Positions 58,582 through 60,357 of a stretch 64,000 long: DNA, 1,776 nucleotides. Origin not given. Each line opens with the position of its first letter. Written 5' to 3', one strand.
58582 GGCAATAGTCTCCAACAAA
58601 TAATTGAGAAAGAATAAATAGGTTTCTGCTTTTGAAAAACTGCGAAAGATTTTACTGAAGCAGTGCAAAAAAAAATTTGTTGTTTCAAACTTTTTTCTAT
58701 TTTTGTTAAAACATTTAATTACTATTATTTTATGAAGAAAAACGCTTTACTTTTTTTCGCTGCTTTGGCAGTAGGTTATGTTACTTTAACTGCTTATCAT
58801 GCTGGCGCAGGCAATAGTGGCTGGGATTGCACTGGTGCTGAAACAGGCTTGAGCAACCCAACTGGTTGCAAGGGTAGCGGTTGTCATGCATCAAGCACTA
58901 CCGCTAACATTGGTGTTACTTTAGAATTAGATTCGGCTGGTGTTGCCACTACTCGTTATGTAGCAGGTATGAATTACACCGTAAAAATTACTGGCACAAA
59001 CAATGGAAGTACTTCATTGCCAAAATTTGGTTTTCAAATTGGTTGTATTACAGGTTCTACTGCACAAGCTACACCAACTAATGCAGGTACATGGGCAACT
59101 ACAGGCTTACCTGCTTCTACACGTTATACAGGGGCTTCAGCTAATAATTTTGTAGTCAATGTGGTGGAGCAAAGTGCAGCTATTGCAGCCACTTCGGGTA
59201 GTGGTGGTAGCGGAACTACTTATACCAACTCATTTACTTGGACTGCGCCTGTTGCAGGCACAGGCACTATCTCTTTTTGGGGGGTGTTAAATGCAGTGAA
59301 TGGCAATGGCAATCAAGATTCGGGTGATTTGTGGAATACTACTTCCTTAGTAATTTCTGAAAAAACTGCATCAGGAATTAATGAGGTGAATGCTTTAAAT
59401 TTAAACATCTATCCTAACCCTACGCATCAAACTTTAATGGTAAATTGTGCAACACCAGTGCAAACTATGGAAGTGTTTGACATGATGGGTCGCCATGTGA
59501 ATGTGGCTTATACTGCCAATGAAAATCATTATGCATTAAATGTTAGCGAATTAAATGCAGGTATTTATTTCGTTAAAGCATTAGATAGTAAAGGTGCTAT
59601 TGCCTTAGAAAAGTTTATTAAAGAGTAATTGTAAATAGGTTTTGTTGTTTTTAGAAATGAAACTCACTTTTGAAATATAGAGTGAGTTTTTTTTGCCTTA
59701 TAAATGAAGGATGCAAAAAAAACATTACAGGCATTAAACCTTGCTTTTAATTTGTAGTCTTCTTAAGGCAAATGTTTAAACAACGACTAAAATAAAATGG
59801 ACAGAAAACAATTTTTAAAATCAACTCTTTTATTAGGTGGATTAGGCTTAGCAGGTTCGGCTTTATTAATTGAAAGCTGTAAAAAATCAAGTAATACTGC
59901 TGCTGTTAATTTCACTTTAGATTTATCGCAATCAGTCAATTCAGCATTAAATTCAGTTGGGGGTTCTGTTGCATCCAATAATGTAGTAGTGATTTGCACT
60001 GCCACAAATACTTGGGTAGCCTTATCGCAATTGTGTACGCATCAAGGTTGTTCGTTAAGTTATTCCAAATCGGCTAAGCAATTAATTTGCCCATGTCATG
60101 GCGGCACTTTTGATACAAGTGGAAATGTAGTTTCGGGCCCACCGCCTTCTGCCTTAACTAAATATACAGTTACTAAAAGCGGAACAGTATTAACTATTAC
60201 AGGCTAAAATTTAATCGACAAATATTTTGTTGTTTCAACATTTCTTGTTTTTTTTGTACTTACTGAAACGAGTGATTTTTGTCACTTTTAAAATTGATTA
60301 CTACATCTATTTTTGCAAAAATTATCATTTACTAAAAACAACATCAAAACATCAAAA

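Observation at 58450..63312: Candidate undescribed cell-surface redox/metal-handling cluster exported through the T9SS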

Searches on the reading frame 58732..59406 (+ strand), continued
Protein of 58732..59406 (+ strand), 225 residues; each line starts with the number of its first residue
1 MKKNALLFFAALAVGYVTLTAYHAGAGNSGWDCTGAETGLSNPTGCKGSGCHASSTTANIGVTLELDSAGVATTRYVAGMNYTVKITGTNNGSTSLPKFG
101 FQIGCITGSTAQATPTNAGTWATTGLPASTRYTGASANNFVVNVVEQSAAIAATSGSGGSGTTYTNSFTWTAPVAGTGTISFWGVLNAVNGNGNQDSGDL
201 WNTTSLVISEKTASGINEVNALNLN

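Call 61: search_protein_families(library=pfam, max_evalue=0.001, proteins=[L056:7908-9314:+, L034:5150-5728:+, L041:5112-6368:+, L053:6415-9723:+, L034:3889-4932:-, L040:19388-20677:+, L088:8201-9133:+, L099:2539-3291:-, L034:728-2152:+, L031:4332-5537:+])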
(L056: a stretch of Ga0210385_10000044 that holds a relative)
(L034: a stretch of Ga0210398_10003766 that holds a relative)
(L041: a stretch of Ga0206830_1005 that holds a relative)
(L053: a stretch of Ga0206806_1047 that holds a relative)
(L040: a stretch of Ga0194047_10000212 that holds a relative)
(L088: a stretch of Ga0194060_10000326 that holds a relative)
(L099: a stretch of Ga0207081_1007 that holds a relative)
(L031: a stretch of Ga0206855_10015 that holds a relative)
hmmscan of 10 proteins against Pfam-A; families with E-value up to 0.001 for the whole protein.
L056:7908-9314:+ (468 aa): 1 family
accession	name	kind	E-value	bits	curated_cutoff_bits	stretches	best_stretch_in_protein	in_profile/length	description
PF13568.12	OMP_b-brl_2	-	1.6e-06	28.8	27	1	272-433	33-163/175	Outer membrane protein beta-barrel domain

L034:5150-5728:+ (192 aa): 4 families
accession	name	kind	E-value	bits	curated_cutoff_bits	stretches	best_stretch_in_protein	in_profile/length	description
PF04542.20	Sigma70_r2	-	6.5e-15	55.1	24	1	25-89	1-67/71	Sigma-70 region 2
PF08281.18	Sigma70_r4_2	-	1.2e-13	50.9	25.7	1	120-169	3-52/54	Sigma-70, region 4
PF04545.22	Sigma70_r4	-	9.4e-06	25.5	24.1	1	126-173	3-50/50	Sigma-70, region 4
PF07638.17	Sigma70_ECF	-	3.8e-05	24.1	21.1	1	61-174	65-182/185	ECF sigma factor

L041:5112-6368:+ (418 aa): 0 families

L053:6415-9723:+ (1102 aa): 7 families
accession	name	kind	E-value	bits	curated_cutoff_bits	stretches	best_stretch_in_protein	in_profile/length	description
PF07517.20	SecA_DEAD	-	8e-113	376.9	24.6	1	10-589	2-290/290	SecA DEAD-like domain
PF21090.3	P-loop_SecA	-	1.7e-79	266.7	27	2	605-704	2-101/205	SecA P-loop domain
PF07516.18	SecA_SW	-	8.5e-58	196.2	26.7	1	775-1026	1-198/200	SecA Wing and Scaffold domain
PF01043.26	SecA_PP_bind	-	2.5e-30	105.7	23.5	1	404-545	2-110/110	SecA preprotein cross-linking domain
PF02810.21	SEC-C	-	8.8e-10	38.7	20.4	1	1084-1102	1-19/19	SEC-C motif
PF00271.37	Helicase_C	-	1e-05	26.2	23.5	1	621-737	2-110/110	Helicase conserved C-terminal domain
PF00270.35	DEAD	-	0.00014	22.1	26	0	192-309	18-130/167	DEAD/DEAH box helicase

L034:3889-4932:- (347 aa): 2 families
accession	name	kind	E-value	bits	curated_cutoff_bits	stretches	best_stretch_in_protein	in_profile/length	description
PF00586.29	AIRS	-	1.7e-23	83.6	24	1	48-155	2-112/112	AIR synthase related protein, N-terminal domain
PF02769.27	AIRS_C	-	6.3e-21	75.6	23.1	1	167-338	1-149/156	AIR synthase related protein, C-terminal domain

L040:19388-20677:+ (430 aa): 1 family
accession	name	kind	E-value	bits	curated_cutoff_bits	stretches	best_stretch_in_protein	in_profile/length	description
PF03916.19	NrfD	-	3.1e-28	99.7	25.8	1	53-374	3-309/313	Polysulphide reductase, NrfD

L088:8201-9133:+ (310 aa): 10 families
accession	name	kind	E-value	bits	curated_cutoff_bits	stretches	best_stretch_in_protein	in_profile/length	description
PF13247.11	Fer4_11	-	6.1e-23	81.3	26.2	2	133-191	5-65/100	4Fe-4S dicluster domain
PF12838.12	Fer4_7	-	2.5e-13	50.7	27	1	161-182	29-50/52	4Fe-4S dicluster domain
PF13237.11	Fer4_10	-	1.7e-10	41.1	25.5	2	133-181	4-53/53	4Fe-4S dicluster domain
PF12837.12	Fer4_6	-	5.6e-10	39.1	25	1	162-182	1-21/24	4Fe-4S binding domain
PF12797.12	Fer4_2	-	8.8e-08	32.1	24.5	1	162-182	2-22/22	4Fe-4S binding domain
PF00037.32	Fer4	-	1.3e-07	31.5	21.1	1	164-182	2-20/24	4Fe-4S binding domain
PF14697.11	Fer4_21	-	2.8e-07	31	35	1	136-182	6-53/59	4Fe-4S dicluster domain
PF13187.11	Fer4_9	-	3.4e-07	30.6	27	1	169-241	1-50/52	4Fe-4S dicluster domain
PF25160.1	LdpA_Fe-S-bd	-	8.1e-05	22.8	27.6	1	141-183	5-41/49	LdpA Fe-S cluster-binding domain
PF12800.12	Fer4_4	-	0.00051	20.6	24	1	168-182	2-16/17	4Fe-4S binding domain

L099:2539-3291:- (250 aa): 2 families
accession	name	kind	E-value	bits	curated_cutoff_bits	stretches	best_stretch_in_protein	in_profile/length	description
PF04397.21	LytTR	-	7.6e-18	65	22.6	1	149-246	3-97/98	LytTr DNA-binding domain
PF00072.30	Response_reg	-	1.9e-12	47.8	30.2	1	3-111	1-110/111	Response regulator receiver domain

L034:728-2152:+ (474 aa): 1 family
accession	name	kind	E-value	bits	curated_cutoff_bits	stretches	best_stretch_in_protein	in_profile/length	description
PF08811.16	DUF1800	-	8e-109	365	26.1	1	10-473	1-419/419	Protein of unknown function (DUF1800)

L031:4332-5537:+ (401 aa): 1 family
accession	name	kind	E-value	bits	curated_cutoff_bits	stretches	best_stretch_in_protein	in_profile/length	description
PF07394.17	DUF1501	-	4.6e-30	105.5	27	1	41-379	2-358/390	Protein of unknown function (DUF1501)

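Call 75: search_protein_families(library=pfam, max_evalue=0.01, proteins=[L040:10956-11378:+, L040:11502-12950:+, L040:13029-13775:-, L040:14061-15026:-, L040:15252-16736:+, L040:16785-17198:+, L040:17210-18106:+, L041:5112-6368:+])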
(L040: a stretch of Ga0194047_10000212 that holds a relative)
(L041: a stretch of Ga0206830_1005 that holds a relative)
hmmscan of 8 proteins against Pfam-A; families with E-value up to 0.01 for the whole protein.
L040:10956-11378:+ (140 aa): 1 family
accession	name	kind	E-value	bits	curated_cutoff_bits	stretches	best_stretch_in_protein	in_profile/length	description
PF08327.17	AHSA1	-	1e-16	61.7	22.1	1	16-137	1-123/125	Activator of Hsp90 ATPase homolog 1-like protein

L040:11502-12950:+ (482 aa): 1 family
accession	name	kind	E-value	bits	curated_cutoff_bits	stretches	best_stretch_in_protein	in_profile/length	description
PF00474.23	SSF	-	1.6e-21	77.2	22.8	1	36-426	1-393/406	Sodium:solute symporter family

L040:13029-13775:- (248 aa): 3 families
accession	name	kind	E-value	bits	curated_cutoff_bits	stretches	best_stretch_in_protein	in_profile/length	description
PF05050.19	Methyltransf_21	-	7.5e-11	42.9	22.7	1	57-205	1-155/173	Methyltransferase FkbM domain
PF01135.25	PCMT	-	1.6e-05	25.3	20.3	1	46-108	70-130/210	Protein-L-isoaspartate(D-aspartate) O-methyltransferase (PCMT)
PF02475.24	TRM5-TYW2_MTfase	-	0.0038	17.6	28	1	45-137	30-127/164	TRM5/TYW2 methyltransferase domain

L040:14061-15026:- (321 aa): 11 families
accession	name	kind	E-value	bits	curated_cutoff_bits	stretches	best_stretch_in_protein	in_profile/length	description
PF13847.12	Methyltransf_31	-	1.9e-17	63.8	27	1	82-208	2-127/145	Methyltransferase domain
PF08241.18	Methyltransf_11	-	6.6e-14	52.8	21.2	1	88-187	1-95/95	Methyltransferase domain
PF13649.12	Methyltransf_25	-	7.2e-14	52.7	27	1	88-183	2-97/97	Methyltransferase domain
PF13489.12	Methyltransf_23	-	3.1e-09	37.2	27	1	81-190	20-119/164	Methyltransferase domain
PF01209.24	Ubie_methyltran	-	8.4e-09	35.6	20.1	1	75-191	39-155/233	ubiE/COQ5 methyltransferase family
PF08242.18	Methyltransf_12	-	1.4e-08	35.8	30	1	88-185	1-98/98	Methyltransferase domain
PF02390.23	Methyltransf_4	-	9.1e-05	22.4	24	1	87-143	5-61/173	Putative methyltransferase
PF05175.20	MTS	-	0.00019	21.6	23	1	78-187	26-138/170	Methyltransferase small domain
PF00891.24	Methyltransf_2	-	0.00076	19.3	22.3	1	90-203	69-181/210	O-methyltransferase domain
PF13578.12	Methyltransf_24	-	0.0028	18.9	26.3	1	103-190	19-105/105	Methyltransferase domain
PF05401.17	NodS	-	0.0057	17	24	1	54-173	15-128/201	Nodulation protein S (NodS)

L040:15252-16736:+ (494 aa): 1 family
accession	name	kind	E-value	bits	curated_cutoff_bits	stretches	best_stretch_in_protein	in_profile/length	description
PF09459.16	EB_dh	-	2.3e-17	64.3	33.3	1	78-442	4-212/236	Ethylbenzene dehydrogenase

L040:16785-17198:+ (137 aa): 1 family
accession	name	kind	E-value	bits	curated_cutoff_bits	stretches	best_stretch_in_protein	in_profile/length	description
PF13442.11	Cytochrome_CBB3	-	0.0045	17.7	27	1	56-120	9-54/68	Cytochrome C oxidase, cbb3-type, subunit III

L040:17210-18106:+ (298 aa): 1 family
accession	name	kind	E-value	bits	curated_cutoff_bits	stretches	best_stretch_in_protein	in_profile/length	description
PF19089.6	DUF5777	-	1.2e-66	224.9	23.1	1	43-296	1-247/247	Membrane bound beta barrel domain (DUF5777)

L041:5112-6368:+ (418 aa): 0 families

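Call 98: search_protein_families(library=pfam, max_evalue=10, proteins=[L052:1827-3098:-])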
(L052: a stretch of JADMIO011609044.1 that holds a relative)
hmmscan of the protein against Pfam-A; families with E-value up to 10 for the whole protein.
L052:1827-3098:- (423 aa): 3 families
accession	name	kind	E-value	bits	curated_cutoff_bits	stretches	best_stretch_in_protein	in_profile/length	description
PF02518.31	HATPase_c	-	3.4e-13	50.4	26.4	1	328-406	8-94/111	Histidine kinase-, DNA gyrase B-, and HSP90-like ATPase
PF00512.31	HisKA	-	9.1e-10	38.9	26.9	1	212-276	2-65/66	His Kinase A (phospho-acceptor) domain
PF14501.12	HATPase_c_5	-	0.0055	17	22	1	347-406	34-89/102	GHKL domain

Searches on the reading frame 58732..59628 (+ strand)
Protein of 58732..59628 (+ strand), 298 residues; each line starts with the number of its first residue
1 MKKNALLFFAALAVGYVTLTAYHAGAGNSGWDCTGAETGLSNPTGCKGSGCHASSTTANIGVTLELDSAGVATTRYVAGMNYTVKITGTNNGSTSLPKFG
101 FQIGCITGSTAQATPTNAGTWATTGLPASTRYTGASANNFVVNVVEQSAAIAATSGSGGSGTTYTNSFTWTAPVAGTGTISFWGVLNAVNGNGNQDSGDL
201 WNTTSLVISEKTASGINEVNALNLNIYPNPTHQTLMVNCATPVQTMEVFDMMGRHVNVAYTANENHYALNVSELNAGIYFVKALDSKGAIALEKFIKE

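Call 3: search_protein_families(library=pfam, max_evalue=0.1, proteins=[window:58732-59628:+])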
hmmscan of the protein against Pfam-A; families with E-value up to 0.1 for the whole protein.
window:58732-59628:+ (298 aa): 2 families
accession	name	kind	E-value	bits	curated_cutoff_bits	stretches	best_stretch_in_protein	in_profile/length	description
PF18962.6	Por_Secre_tail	-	1.6e-13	51.2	27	1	226-296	1-74/75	Secretion system C-terminal sorting domain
PF21060.3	Reovirus_L2_6th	-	0.078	13.8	27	0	245-289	42-85/98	Reovirus core-spike protein lambda-2 (L2), 6th domain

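Call 4: search_protein_families(library=ncbifam, max_evalue=0.1, proteins=[window:58732-59628:+])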
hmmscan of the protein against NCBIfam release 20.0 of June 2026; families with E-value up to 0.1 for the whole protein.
window:58732-59628:+ (298 aa): 4 families
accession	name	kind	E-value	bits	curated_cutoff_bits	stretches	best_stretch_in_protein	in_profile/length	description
TIGR04183.1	Por_Secre_tail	domain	3.2e-13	49.4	23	1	226-298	1-72/72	T9SS type A sorting domain-containing protein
NF038113.1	T9SSA_dep_M36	equivalog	7e-10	37.7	885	1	209-296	778-867/869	T9SS-dependent M36 family metallopeptidase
NF050177.1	TapA_OM_Porphy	equivalog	1.1e-06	27.7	500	1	195-296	444-542/544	TapA/TapC family T9SS-dependent outer membrane protein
NF033708.1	T9SS_Cterm_ChiA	domain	0.0094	15.8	40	1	246-288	4-46/55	T9SS sorting signal type C domain-containing protein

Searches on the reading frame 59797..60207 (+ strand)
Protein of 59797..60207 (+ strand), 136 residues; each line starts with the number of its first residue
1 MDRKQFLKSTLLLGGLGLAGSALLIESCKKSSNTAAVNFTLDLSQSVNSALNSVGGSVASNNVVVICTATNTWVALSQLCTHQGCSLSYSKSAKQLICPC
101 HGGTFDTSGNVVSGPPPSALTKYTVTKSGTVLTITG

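Call 3: search_protein_families(library=pfam, max_evalue=0.1, proteins=[window:59797-60207:+])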
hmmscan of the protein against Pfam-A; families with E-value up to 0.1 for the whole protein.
window:59797-60207:+ (136 aa): 1 family
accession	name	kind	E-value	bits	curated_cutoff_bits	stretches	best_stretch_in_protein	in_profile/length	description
PF00355.32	Rieske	-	2.1e-15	56.9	20.3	1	54-123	17-87/88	Rieske [2Fe-2S] domain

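Call 4: search_protein_families(library=ncbifam, max_evalue=0.1, proteins=[window:59797-60207:+])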
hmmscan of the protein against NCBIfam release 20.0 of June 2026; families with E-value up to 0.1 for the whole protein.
window:59797-60207:+ (136 aa): 12 families
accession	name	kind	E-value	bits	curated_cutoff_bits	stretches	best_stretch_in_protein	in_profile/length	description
TIGR01416.1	Rieske_proteo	equivalog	2.4e-14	53.7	97.4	1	64-121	100-161/176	ubiquinol-cytochrome c reductase iron-sulfur subunit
NF045928.1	Cytb6fFeSPetC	equivalog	4.3e-14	52.3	250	1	64-126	92-154/179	cytochrome b6-f complex iron-sulfur subunit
NF010001.0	PRK13474.1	subfamily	8e-14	51.3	154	1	68-128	95-155/178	cytochrome b6-f complex iron-sulfur subunit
NF050121.1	bc1_QcrA_actin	exception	2e-10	40.7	275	1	71-125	238-295/319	cytochrome bc1 complex Rieske iron-sulfur subunit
TIGR02694.1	arsenite_ox_S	equivalog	2.7e-10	40.2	95.65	1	71-125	49-105/129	arsenate reductase (azurin) small subunit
NF041174.1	SDX_Thmprot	equivalog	6.6e-07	29.5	170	1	57-116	20-80/109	sulredoxin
NF041683.1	ant_diox_AndAb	equivalog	4.8e-05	23.5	150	1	53-129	15-93/100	anthranilate 1,2-dioxygenase ferredoxin subunit AndAb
NF007422.0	PRK09965.1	equivalog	0.00014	21.9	113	1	58-132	20-96/106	bifunctional 3-phenylpropionate/cinnamic acid dioxygenase ferredoxin subunit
NF058607.1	GlBtMonoOxGbcA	equivalog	0.00016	20.2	670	1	57-111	75-131/420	glycine betaine monooxygenase oxygenase subunit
TIGR03229.1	benzo_1_2_benA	equivalog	0.0031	16.4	780.95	1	63-112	64-115/433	benzoate 1,2-dioxygenase large subunit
TIGR02377.1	MocE_fam_FeS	subfamily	0.0068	16.4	136.15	1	65-126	28-91/101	MocE family 2Fe-2S type ferredoxin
NF042948.2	3PPDioc_HcaC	equivalog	0.011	16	150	1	61-130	24-96/105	3-phenylpropionate/cinnamic acid dioxygenase ferredoxin subunit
